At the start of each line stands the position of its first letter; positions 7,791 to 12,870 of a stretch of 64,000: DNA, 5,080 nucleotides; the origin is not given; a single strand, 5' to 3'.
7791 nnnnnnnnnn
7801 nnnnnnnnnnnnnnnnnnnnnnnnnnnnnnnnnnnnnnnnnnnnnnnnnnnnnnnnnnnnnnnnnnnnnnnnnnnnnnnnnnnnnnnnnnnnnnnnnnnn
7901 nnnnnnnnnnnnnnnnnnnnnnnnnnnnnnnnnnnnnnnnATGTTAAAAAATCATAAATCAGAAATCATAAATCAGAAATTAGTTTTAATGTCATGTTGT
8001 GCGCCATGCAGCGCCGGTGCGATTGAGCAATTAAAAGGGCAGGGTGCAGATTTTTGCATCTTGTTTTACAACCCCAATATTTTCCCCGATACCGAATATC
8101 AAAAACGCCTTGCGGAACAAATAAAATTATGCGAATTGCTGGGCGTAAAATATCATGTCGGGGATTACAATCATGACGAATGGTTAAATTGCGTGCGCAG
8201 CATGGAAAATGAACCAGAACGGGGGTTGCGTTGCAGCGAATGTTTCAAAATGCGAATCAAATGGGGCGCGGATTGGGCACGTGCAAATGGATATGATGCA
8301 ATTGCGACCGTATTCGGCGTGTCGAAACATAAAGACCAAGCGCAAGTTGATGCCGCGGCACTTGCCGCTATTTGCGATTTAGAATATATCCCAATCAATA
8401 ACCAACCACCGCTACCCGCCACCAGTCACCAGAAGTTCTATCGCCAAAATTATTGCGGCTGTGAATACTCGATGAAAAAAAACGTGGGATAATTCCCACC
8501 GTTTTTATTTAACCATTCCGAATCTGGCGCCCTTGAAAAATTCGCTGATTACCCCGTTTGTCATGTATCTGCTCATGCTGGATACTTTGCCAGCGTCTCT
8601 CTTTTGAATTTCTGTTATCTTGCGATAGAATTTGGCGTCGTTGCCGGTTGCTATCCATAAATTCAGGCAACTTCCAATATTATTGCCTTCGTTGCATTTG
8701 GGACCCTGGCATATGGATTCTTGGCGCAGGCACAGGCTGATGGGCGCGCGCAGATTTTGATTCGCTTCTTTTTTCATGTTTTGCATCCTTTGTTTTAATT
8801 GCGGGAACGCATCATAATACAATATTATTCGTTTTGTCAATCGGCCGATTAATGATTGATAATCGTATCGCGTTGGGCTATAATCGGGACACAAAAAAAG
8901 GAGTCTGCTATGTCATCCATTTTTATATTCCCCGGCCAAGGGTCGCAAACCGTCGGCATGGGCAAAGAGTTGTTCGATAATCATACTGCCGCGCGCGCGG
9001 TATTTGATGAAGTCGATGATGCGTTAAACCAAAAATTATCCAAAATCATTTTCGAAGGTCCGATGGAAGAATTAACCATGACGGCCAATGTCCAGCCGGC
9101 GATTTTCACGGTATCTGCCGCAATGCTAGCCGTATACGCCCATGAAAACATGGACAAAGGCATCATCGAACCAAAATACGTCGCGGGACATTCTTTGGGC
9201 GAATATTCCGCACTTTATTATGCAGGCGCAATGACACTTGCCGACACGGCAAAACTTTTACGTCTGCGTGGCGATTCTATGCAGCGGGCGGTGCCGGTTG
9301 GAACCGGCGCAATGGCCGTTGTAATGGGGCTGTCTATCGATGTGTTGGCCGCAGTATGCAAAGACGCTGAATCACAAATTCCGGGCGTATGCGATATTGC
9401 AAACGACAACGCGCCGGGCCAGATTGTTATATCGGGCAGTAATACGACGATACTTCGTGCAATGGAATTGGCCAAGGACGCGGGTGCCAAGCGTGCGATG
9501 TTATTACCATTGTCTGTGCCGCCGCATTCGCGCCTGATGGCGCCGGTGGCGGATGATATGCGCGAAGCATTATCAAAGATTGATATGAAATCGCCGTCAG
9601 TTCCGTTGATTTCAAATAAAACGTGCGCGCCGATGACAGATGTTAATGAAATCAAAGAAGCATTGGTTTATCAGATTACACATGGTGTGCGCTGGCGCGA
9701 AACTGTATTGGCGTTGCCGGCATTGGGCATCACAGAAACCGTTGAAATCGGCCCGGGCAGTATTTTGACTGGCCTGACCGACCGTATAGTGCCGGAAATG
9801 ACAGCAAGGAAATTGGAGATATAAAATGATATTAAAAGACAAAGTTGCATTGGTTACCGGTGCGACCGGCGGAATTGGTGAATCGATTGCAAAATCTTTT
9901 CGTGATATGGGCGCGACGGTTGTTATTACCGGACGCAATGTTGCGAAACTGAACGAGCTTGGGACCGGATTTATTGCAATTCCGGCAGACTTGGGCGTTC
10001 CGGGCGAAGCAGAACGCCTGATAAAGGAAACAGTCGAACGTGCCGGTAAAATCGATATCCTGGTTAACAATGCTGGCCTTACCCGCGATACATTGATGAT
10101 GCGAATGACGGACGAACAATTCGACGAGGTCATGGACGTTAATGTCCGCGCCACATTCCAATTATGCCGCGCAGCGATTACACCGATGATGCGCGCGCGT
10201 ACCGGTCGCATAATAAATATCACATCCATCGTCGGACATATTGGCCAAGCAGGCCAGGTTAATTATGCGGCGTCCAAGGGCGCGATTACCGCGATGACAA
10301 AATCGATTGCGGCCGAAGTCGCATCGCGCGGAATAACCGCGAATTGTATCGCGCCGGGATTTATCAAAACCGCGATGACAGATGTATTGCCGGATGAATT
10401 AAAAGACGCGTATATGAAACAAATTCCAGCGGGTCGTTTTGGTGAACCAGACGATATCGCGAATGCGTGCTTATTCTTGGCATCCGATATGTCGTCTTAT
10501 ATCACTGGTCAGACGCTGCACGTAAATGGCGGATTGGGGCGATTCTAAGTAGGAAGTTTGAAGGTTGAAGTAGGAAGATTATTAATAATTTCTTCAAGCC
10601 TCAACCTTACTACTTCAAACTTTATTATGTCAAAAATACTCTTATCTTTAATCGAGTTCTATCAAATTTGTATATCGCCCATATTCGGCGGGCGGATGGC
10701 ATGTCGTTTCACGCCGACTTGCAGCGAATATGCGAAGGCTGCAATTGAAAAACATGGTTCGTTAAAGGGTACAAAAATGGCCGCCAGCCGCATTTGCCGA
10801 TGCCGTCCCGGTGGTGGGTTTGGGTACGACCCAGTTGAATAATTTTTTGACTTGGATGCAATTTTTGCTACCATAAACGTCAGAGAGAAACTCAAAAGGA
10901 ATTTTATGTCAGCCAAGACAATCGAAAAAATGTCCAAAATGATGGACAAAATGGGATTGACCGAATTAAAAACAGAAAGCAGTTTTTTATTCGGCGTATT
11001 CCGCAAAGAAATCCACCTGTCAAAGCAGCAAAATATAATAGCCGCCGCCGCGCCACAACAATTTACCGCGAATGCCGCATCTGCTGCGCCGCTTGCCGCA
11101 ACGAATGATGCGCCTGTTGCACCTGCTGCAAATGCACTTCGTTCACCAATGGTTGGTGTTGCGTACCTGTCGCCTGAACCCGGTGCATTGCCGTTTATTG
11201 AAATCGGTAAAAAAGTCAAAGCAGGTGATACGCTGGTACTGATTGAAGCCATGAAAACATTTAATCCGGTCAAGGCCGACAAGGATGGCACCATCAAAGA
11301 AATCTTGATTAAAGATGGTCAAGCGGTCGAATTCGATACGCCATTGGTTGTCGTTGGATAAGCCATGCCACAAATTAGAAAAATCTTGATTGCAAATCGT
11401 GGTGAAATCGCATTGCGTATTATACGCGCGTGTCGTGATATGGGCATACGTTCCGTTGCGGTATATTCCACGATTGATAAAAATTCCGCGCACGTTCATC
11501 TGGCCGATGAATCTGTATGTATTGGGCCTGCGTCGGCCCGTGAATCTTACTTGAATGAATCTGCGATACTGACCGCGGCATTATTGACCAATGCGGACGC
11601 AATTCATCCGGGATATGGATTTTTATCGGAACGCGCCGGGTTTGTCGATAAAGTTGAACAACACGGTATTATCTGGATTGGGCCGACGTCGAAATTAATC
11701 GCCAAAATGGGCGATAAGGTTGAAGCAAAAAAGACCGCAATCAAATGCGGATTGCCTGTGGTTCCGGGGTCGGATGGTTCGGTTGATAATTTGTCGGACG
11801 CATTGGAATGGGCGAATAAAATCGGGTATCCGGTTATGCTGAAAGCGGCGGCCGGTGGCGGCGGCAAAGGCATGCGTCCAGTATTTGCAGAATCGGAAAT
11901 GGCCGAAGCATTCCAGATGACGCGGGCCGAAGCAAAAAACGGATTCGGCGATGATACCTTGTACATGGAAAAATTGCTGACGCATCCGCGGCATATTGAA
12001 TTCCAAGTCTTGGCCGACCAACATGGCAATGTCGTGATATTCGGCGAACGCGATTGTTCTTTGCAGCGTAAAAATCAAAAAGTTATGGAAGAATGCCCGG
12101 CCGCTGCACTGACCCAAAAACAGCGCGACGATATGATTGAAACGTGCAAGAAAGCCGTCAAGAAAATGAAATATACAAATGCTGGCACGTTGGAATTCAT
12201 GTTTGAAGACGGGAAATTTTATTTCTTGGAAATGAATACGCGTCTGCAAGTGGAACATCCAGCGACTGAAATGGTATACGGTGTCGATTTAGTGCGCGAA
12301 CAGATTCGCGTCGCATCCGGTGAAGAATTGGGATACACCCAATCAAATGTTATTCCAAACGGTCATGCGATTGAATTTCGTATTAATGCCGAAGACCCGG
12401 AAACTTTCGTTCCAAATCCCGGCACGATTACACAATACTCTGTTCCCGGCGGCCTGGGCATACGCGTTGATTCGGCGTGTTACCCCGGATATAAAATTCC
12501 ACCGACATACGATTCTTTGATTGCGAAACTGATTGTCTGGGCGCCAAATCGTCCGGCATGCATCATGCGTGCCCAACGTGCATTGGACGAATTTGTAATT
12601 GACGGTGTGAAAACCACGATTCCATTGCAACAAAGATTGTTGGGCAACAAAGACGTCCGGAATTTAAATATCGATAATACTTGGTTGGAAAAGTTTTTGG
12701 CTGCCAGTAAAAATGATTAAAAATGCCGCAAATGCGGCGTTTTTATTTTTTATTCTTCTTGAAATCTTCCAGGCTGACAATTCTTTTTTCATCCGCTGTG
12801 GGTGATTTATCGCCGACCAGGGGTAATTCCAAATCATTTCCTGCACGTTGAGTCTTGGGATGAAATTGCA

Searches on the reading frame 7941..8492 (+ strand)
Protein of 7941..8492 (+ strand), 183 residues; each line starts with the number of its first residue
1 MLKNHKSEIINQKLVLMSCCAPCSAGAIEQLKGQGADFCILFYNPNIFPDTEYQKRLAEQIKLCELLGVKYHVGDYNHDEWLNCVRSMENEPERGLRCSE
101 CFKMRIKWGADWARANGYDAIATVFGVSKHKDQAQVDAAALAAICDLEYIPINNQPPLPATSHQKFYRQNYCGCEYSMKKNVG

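Call 74: search_protein_families(library=pfam, proteins=[window:7941-8492:+], max_evalue=0.001)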
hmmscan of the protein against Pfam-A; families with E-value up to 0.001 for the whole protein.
window:7941-8492:+ (183 aa): 1 family
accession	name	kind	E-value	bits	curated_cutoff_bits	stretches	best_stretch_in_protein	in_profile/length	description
PF02677.20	QueH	-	1.5e-44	152.6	23.5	1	14-179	1-174/175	Epoxyqueuosine reductase QueH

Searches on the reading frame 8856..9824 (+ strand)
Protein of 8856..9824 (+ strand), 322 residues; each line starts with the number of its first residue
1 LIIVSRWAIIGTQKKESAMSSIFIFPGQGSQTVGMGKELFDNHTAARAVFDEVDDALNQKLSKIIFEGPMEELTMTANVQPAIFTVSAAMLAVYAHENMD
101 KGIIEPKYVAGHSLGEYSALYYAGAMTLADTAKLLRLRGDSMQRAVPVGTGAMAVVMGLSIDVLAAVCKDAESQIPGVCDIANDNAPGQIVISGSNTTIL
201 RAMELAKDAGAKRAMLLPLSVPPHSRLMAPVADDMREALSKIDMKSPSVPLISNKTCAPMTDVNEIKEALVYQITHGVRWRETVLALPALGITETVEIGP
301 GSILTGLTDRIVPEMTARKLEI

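Call 74: search_protein_families(library=pfam, proteins=[window:8856-9824:+], max_evalue=0.001)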
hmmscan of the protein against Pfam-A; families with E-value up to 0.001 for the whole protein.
window:8856-9824:+ (322 aa): 1 family
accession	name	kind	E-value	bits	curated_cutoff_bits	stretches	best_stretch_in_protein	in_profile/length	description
PF00698.26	Acyl_transf_1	-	2.7e-41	142.5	32.7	1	22-305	1-272/319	Acyl transferase domain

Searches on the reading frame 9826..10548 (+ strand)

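Call 74: search_protein_families(library=pfam, proteins=[window:9826-10548:+], max_evalue=0.001)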
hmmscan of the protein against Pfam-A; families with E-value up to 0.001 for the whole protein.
window:9826-10548:+ (240 aa): 5 families
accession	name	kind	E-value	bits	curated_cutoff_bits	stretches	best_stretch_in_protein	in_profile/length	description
PF13561.12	adh_short_C2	-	7.4e-66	222.5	27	1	12-237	1-235/236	Enoyl-(Acyl carrier protein) reductase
PF00106.31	adh_short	-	8.9e-55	185.6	26.6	1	6-189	1-191/195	short chain dehydrogenase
PF08659.16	KR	-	1.1e-20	74.8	22.6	1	8-178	3-176/180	KR domain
PF01370.27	Epimerase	-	9.3e-06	25.7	20.9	1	8-176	1-174/240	NAD dependent epimerase/dehydratase family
PF13460.12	NAD_binding_10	-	0.00066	20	27.2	1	12-181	1-147/184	NAD(P)H-binding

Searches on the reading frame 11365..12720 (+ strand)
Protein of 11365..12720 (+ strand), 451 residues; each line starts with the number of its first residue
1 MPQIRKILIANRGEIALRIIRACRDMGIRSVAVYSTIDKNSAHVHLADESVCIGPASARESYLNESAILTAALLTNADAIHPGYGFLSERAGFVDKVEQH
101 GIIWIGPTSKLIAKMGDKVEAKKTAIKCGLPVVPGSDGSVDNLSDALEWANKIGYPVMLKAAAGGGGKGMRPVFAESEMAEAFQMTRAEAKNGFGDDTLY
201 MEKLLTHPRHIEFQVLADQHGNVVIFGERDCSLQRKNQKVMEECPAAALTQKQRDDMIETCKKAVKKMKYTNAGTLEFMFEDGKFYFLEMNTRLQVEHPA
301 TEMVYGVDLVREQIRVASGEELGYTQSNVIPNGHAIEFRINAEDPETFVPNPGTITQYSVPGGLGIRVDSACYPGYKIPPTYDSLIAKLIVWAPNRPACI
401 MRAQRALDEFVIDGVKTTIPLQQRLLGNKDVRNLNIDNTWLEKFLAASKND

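Call 54: search_protein_families(library=pfam, proteins=[window:11365-12720:+], max_evalue=0.001)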
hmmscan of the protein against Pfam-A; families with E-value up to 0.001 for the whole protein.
window:11365-12720:+ (451 aa): 5 families
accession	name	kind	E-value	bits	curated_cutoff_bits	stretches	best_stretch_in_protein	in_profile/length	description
PF02786.22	CPSase_L_D2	-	1.3e-72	244.2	19.8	1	117-323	1-209/211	Carbamoyl-phosphate synthase L chain, ATP binding domain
PF00289.28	Biotin_carb_N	-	1.7e-44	151.2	25.5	1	4-111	2-109/110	Biotin carboxylase, N-terminal domain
PF02785.25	Biotin_carb_C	-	8.3e-37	126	32.4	1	337-442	1-107/108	Biotin carboxylase C-terminal domain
PF02222.28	ATP-grasp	-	1.3e-08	35.2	27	1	141-293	17-162/179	ATP-grasp domain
PF07478.18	Dala_Dala_lig_C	-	2.4e-08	34.2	24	1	148-292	30-174/204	D-ala D-ala ligase C-terminus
